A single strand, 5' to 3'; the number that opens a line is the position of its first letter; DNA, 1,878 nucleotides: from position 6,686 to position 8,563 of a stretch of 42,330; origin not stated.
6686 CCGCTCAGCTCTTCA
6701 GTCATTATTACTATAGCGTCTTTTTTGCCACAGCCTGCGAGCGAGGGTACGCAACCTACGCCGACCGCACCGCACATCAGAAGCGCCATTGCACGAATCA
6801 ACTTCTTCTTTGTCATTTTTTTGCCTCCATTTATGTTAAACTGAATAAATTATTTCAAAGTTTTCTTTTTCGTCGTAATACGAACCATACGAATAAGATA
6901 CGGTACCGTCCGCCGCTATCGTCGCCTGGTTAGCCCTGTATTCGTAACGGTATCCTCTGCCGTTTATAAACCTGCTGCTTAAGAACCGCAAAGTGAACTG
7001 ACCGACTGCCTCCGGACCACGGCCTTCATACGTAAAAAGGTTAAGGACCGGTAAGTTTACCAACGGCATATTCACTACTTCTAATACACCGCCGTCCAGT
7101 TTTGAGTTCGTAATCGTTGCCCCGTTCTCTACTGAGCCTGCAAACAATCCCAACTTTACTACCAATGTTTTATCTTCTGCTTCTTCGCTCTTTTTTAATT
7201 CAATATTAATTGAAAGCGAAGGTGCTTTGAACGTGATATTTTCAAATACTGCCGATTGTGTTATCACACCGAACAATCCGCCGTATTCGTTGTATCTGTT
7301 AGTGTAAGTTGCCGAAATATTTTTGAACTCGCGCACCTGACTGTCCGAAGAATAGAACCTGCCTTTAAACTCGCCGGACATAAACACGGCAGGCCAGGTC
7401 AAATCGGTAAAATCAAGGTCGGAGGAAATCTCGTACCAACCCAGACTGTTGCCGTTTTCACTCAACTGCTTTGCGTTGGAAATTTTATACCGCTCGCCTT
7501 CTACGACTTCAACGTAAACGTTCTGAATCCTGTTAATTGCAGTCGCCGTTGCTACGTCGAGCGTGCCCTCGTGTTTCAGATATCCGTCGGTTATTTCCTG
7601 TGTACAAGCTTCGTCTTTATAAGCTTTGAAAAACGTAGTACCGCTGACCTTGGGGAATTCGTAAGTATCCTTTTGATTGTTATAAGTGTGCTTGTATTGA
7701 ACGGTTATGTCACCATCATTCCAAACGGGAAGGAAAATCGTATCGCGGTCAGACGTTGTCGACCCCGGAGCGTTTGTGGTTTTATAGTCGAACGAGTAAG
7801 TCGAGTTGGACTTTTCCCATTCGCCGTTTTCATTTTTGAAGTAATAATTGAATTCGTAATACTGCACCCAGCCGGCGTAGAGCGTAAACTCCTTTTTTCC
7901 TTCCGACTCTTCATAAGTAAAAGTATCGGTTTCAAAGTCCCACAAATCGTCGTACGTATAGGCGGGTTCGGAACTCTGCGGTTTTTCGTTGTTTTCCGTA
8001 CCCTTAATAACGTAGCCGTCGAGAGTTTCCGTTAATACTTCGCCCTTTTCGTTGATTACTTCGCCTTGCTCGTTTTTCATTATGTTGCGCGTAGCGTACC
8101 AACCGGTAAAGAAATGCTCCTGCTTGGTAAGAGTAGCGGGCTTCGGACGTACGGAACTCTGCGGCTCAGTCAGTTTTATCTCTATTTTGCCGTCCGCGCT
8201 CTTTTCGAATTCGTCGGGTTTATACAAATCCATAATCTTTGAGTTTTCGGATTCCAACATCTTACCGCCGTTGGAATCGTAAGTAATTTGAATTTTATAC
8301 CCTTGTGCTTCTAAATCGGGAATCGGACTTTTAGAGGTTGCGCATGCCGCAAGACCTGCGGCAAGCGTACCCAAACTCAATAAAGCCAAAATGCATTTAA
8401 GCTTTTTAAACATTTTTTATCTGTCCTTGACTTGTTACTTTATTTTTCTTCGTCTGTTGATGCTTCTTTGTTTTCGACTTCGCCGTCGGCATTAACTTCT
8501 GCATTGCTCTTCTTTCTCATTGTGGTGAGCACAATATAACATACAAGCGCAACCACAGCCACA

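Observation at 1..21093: Cell-envelope protease, two orphan lipoproteins and an Opp transporter arranged as one ~21-kb co-directional unit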

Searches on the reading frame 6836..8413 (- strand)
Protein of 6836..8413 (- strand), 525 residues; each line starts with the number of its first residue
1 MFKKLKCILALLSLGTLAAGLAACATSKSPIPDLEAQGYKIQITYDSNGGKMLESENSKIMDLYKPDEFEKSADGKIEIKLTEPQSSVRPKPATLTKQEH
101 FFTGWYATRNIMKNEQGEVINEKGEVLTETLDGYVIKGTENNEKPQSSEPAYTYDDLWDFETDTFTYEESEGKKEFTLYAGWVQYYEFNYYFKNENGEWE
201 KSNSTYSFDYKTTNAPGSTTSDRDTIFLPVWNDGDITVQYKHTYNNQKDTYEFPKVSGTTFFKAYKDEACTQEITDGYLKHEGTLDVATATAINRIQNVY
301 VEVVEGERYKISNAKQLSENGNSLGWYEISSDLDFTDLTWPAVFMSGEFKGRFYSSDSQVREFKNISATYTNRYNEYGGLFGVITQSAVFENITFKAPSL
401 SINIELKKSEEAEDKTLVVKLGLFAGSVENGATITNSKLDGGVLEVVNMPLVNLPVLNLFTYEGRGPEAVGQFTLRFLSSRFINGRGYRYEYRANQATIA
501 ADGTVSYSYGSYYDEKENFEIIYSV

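Call 4: search_protein_families(library=pfam, proteins=[window:6836-8413:-], max_evalue=0.01)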
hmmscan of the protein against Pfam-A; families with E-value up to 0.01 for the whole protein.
window:6836-8413:- (525 aa): 0 families

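Call 10: find_homologous_proteins(query=window:6836-8413:-)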
Query window:6836-8413:- (525 aa): 52 proteins with E <= 0.001 among 8000 candidates.
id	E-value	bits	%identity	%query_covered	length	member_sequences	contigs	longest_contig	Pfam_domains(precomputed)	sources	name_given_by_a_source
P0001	0.0e+0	1188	100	100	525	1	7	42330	-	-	-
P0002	1.4e-227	775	68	100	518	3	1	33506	-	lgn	-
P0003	6.8e-215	733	64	100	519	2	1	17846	-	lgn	-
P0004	1.2e-118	415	46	88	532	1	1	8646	-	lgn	-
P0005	6.0e-116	406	42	99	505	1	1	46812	-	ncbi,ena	-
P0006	4.9e-113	397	45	88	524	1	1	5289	-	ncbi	-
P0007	7.1e-110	386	44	96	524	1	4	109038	-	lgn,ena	-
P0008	2.2e-109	385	45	86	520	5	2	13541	-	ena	-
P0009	3.4e-109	384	41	91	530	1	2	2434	-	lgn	-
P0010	2.8e-107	378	44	88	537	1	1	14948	-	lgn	-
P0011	3.7e-107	377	41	99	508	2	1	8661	-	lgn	-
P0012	3.1e-105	371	41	91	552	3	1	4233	-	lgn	-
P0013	5.1e-105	370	42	82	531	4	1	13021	-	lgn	-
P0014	5.4e-105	370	41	85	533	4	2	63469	-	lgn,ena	-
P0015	1.1e-104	369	42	82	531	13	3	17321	-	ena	-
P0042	1.6e-90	323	39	84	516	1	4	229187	-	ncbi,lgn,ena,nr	ncbi:MAG: hypothetical protein IJX81_00760 [Clostridia bacterium]|nr:hypothetical protein [Clostridi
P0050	4.6e-37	146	30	83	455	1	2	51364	-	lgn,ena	-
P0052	1.9e-36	144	29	84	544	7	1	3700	-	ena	-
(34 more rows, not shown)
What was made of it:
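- Checked: The window appears to be a whole 42,330-bp contig (call 10), so OppF is cut by the contig end.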

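Call 11: find_encoding_contigs(protein=P0042, flank=10000, max_places=2)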
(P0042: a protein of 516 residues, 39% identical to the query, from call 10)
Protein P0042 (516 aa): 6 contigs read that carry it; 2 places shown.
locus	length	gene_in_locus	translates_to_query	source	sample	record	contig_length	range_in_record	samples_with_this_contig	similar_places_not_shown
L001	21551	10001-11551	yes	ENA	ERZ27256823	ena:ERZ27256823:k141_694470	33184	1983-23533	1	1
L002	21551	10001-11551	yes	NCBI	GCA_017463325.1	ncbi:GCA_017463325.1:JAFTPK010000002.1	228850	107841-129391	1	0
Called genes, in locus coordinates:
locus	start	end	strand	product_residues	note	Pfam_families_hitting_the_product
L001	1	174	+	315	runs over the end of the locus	PF00478:IMPDH (faint), PF03060:NMO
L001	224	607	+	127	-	PF07977:FabA, PF22818:ApeI-like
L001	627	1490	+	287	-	PF02645:DegV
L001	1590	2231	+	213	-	PF14681:UPRTase, PF00156:Pribosyltran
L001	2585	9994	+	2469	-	PF00082:Peptidase_S8, PF02225:PA, PF06280:fn3_5, PF13306:LRR_5, PF13855:LRR_8 (faint), PF13306:LRR_5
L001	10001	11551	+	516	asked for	-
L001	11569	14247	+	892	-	PF00496:SBP_bac_5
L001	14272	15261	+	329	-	PF00528:BPD_transp_1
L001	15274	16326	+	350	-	PF12911:OppC_N, PF00528:BPD_transp_1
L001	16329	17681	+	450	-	PF00005:ABC_tran, PF08352:oligo_HPY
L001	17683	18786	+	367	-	PF00005:ABC_tran, PF08352:oligo_HPY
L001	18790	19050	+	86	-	-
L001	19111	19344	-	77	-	-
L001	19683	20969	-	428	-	PF01554:MatE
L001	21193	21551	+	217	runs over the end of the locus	PF00657:Lipase_GDSL, PF04311:DUF459 (faint), PF13472:Lipase_GDSL_2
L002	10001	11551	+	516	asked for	-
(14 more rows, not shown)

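Call 12: find_encoding_contigs(protein=P0007, flank=10000, max_places=2)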
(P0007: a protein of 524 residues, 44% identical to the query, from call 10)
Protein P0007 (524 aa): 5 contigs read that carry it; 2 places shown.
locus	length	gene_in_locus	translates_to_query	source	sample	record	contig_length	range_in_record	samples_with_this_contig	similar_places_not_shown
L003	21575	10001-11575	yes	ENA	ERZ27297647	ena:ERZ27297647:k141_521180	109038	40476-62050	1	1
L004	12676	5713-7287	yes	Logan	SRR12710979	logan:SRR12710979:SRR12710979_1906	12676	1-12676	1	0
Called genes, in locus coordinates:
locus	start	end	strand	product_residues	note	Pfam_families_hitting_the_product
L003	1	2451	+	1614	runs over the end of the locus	PF09479:Flg_new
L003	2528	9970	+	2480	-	PF00082:Peptidase_S8, PF02225:PA, PF21461:HL_N-beta (faint), PF02368:Big_2 (faint), PF13306:LRR_5, PF13855:LRR_8 (faint), PF13306:LRR_5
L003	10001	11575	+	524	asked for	-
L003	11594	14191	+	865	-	PF00496:SBP_bac_5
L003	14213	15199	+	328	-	PF19300:BPD_transp_1_N, PF00528:BPD_transp_1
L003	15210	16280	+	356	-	PF12911:OppC_N (weak), PF00528:BPD_transp_1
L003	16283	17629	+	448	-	PF00005:ABC_tran, PF08352:oligo_HPY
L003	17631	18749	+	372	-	PF00005:ABC_tran, PF08352:oligo_HPY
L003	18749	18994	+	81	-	-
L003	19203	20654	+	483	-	PF01381:HTH_3, PF12844:HTH_19, PF13560:HTH_31 (weak)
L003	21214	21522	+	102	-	PF01740:STAS, PF13466:STAS_2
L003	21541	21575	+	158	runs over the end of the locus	PF13581:HATPase_c_2, PF02518:HATPase_c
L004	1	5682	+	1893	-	?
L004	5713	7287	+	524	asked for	-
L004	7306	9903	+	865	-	PF00496:SBP_bac_5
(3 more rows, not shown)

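Call 13: find_encoding_contigs(protein=P0050, flank=10000, max_places=2)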
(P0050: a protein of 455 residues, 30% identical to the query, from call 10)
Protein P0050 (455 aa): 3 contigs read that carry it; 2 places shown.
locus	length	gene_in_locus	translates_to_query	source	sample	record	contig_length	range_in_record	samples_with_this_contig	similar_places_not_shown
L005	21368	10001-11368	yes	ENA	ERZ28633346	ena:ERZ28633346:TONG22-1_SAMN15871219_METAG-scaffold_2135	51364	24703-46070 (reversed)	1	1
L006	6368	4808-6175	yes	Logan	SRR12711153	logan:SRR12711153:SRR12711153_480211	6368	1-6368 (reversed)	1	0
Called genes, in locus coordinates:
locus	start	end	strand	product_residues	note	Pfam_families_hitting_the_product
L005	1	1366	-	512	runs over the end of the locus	PF13187:Fer4_9 (faint), PF12838:Fer4_7 (faint), PF12801:Fer4_5, PF00037:Fer4 (weak), PF00578:AhpC-TSA, PF08534:Redoxin, PF00085:Thioredoxin (weak)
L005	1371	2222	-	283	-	-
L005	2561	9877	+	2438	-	PF00082:Peptidase_S8, PF02225:PA, PF02368:Big_2 (faint), PF06280:fn3_5, PF13306:LRR_5, PF13855:LRR_8 (faint), PF13306:LRR_5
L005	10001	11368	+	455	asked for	-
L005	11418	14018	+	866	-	PF00496:SBP_bac_5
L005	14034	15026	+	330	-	PF00528:BPD_transp_1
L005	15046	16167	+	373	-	PF12911:OppC_N, PF00528:BPD_transp_1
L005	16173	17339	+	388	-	PF00005:ABC_tran, PF08352:oligo_HPY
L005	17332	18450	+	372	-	PF00005:ABC_tran, PF08352:oligo_HPY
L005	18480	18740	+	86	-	-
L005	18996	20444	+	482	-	-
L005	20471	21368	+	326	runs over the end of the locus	PF00493:MCM (faint), PF20030:bpMoxR, PF00004:AAA (weak), PF07726:AAA_3, PF07728:AAA_5, PF17863:AAA_lid_2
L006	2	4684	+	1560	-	?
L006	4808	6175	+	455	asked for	-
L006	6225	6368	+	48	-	?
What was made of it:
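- On Opp/Dpp-type ABC importer (peptide/nickel/opine family, family-5 SBP): OppF is truncated in the window but complete with oligo_HPY in relatives (calls 11-13).
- The flanks differ between lineages (calls 11-13), so the cassette behaves as a unit.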

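Call 32: predict_structure(alignment_id=A1)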
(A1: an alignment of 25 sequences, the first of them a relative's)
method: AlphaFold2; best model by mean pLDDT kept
length: 525 residues; sequences in the alignment: 25
mean_pLDDT: 90.3   pTM: 0.78
mean pLDDT of the five models: 90.3, 89.8, 89.7, 88.3, 87.7
residues with pLDDT >= 90: 400; 70-90: 85; 50-70: 28; < 50: 12
segments of 3 or more residues with pLDDT < 50: 19-27
pLDDT, mean of each block of 10 residues (from residue 1): 58 53 52 89 93 82 93 92 93 91 96 96 95 94 93 96 93 94 97 94 95 93 95 91 91 94 97 96 96 97 94 97 96 97 94 95 97 90 96 97 77 65 95 96 91 86 87 94 89 91 91 91 94
secondary structure, 60 per line:
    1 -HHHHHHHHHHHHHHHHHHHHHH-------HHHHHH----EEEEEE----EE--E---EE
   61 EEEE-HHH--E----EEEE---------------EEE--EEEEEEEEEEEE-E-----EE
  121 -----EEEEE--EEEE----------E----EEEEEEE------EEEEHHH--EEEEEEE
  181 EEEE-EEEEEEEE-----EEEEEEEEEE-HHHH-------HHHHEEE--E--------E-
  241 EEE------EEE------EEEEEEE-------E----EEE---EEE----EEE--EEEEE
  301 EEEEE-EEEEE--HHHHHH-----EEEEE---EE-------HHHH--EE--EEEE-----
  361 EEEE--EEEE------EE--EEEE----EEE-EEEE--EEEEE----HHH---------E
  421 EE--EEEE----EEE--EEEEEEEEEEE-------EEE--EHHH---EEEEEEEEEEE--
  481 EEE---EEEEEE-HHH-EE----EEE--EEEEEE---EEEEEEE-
elements in order: H2-23 H31-36 E41-46 E59-64 E76-79 E95-97 E100-111 E126-130 E133-136 E152-158 E165-168 E174-184 E186-193 E199-208 H210-213 H221-224 E225-227 E241-243 E250-252 E259-265 E278-280 E284-286 E291-293 E296-305 E307-311 H314-319 E325-329 H342-345 E352-355 E361-364 E367-370 E381-384 E389-391 E393-396 E399-403 E420-422 E425-428 E433-435 E438-448 E456-458 E468-478 E481-483 E487-492 E504-506 E509-514 E518-524
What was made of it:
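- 6836..8413 (-): 525-aa lipoprotein ('lip525'), a core accessory protein. It is all-beta: InlB-B-repeat-like modules followed by a C-terminal beta-solenoid-like part with a weak GLUG motif. It diverges fast. AF2 model mean pLDDT 90.3 (call 32).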

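Call 37: fold_search(model_id=the predicted structure, library=pdb)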
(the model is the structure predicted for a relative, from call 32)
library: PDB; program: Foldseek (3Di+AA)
matches with E <= 10: 147; with E <= 0.001: 0
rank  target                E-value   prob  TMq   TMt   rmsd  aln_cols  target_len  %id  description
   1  6vjb                  1.7e-01  0.08  0.09  0.05  20.9       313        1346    8  Crystal structure of a catalytically inactive CXC Chemokine-degrading protease SpyCEP from Streptococcus pyogenes (released 2020-04-15)
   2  5xyr                  1.8e-01  0.04  0.08  0.04  25.5       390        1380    8  Crystal structure of a serine protease from Streptococcus species (released 2018-08-08)
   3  7edd                  1.9e-01  0.04  0.08  0.04  21.9       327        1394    8  Crystal structure of a serine protease from Streptococcus pyogenes (released 2021-05-12)
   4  2y5p_C                3.2e-01  0.97  0.11  0.69   9.6       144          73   18  B-repeat of Listeria monocytogenes InlB (internalin B) (released 2011-02-23)
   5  7nms                  3.4e-01  0.16  0.10  0.13  13.9       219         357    9  InlB392_T332E: T332E variant of Listeria monocytogenes InlB (internalin B) residues 36-392 (released 2022-01-26)
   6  5xya                  4.0e-01  0.04  0.09  0.04  20.8       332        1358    8  Crystal structure of a serine protease from Streptococcus species (released 2018-08-08)
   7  8hc1_C                4.2e-01  0.02  0.06  0.09  20.4       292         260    5  CryoEM structure of Helicobacter pylori UreFD/urease complex (released 2023-05-03)
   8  7yl6_B                4.9e-01  0.10  0.10  0.12  17.4       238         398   13  Cell surface protein YwfG protein complexed with alpha-1,2-mannobiose (released 2023-06-07)
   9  2bsp                  5.4e-01  0.08  0.10  0.12  15.8       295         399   10  BACILLUS SUBTILIS PECTATE LYASE R279K MUTANT (released 1998-08-12)
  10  9qr4_C                6.3e-01  0.13  0.10  0.14  14.0       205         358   11  InlB392_T336Y: T336Y variant of Listeria monocytogenes InlB (internalin B) residues 36-392 (released 2025-12-03)
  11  7yl4_B                7.4e-01  0.08  0.10  0.13  17.9       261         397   12  Cell surface protein YwfG protein (apo form) (released 2023-06-07)
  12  7yl5_B                8.2e-01  0.11  0.09  0.12  16.5       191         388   12  Cell surface protein YwfG protein complexed with mannose (released 2023-06-07)
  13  7pv9_A                1.1e+00  0.10  0.11  0.15  13.9       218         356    9  Listeria monocytogene InlB (internalin B) residues 36-392 (internalin domain and B-repeat) (released 2022-01-26)
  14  7yl4_A                1.1e+00  0.02  0.07  0.08  30.9       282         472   10  Cell surface protein YwfG protein (apo form) (released 2023-06-07)
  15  1ofd_A                1.2e+00  0.01  0.07  0.03  16.0       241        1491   10  Glutamate Synthase from Synechocystis sp in complex with 2-Oxoglutarate at 2.0 Angstrom resolution (released 2003-06-11)
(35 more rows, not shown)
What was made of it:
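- On Lactococcal PrtP-PrtM pair: The lip525 model is all-beta, B-repeat plus solenoid-like (calls 32, 37).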

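Call 45: search_solved_structures(query=A1, max_evalue=1)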
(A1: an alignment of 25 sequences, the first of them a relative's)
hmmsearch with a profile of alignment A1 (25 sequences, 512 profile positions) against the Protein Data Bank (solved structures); distinct sequences matched with E-value up to 1: 1.
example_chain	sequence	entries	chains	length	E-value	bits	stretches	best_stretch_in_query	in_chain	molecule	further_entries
1ztc_A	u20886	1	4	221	0.31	12.7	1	376-421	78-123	hypothetical protein TM0894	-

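Call 55: search_protein_families(library=ncbifam, proteins=[window:6836-8413:-], max_evalue=0.01)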
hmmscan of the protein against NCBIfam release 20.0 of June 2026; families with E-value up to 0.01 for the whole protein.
window:6836-8413:- (525 aa): 0 families
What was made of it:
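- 6836..8413 (-): No Pfam or NCBIfam hit (calls 4, 55).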

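Call 72: search_protein_representatives(alignment_id=A1)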
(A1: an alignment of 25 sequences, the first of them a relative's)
Query: 25 sequences, 512 profile positions. Proteins with E-value up to 0.001 (for the whole library): 4486; up to 1e-10: 1199; up to 1e-30: 355. The best 150 are listed.
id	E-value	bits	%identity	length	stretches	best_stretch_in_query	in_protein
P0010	4.8e-205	698.4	-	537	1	1-507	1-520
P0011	5.7e-203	691.6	-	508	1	1-510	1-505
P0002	9.4e-201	684.3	-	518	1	1-511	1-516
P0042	7.1e-200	681.3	-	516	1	1-509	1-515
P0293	3.0e-192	656.2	-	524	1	1-506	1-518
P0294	4.7e-188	642.4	-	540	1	1-510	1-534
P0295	1.5e-180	617.6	-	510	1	1-511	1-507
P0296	1.4e-179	614.4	-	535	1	1-503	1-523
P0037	9.5e-179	611.7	-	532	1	1-506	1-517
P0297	1.2e-178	611.3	-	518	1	1-511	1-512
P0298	5.6e-176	602.5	-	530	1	1-507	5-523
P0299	7.0e-176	602.2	-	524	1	1-507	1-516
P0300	9.8e-176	601.7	-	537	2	116-510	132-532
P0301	4.0e-175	599.7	-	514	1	1-501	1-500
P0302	2.3e-174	597.2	-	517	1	1-511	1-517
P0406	2.2e-100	353.1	-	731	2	146-488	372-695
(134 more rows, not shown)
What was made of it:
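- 6836..8413 (-): 52 clusters at 90% identity and 355 clusters at 50% identity with E <= 1e-30 (calls 10, 72).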

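Call 73: find_encoding_contigs(protein=P0406, flank=10000, max_places=1)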
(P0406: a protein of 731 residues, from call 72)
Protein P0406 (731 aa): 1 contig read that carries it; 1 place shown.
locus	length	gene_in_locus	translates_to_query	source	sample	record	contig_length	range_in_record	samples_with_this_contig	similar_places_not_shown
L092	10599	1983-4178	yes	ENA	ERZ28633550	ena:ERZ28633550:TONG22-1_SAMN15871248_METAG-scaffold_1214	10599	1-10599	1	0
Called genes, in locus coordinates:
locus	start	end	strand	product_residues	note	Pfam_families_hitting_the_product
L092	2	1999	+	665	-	?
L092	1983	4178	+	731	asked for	-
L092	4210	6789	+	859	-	PF00496:SBP_bac_5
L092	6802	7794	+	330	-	PF19300:BPD_transp_1_N (faint), PF00528:BPD_transp_1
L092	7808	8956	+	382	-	PF12911:OppC_N, PF00528:BPD_transp_1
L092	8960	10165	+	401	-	PF00005:ABC_tran, PF08352:oligo_HPY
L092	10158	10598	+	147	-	?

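Call 74: find_encoding_contigs(protein=P0052, flank=10000, max_places=2)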
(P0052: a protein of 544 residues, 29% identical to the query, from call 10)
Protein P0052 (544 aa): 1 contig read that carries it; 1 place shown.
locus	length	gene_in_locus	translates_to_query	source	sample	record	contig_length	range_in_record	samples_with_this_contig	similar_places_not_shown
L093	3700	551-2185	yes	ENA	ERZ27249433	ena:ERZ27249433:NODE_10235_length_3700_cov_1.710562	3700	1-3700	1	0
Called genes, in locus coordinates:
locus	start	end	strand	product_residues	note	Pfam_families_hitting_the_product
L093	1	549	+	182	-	?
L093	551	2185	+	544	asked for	-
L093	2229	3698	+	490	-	?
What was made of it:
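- The same order holds in metagenomic contigs down to ~30% lip525 identity (calls 11-13, 73, 74).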

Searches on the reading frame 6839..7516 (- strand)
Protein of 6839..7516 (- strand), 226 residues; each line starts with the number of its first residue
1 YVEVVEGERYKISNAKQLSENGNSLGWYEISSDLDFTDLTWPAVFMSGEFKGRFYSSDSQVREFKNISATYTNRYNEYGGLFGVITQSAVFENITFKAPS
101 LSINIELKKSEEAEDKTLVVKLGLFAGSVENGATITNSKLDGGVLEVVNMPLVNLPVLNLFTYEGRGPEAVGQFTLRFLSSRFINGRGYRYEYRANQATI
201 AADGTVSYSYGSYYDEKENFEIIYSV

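Call 58: search_protein_families(library=pfam, proteins=[window:6839-7516:-], max_evalue=10)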
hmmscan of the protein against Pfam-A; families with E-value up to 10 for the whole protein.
window:6839-7516:- (226 aa): 1 family
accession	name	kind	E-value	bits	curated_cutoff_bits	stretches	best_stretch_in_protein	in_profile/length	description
PF07581.17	Glug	-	0.091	13.7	20.5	1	122-142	5-25/28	The GLUG motif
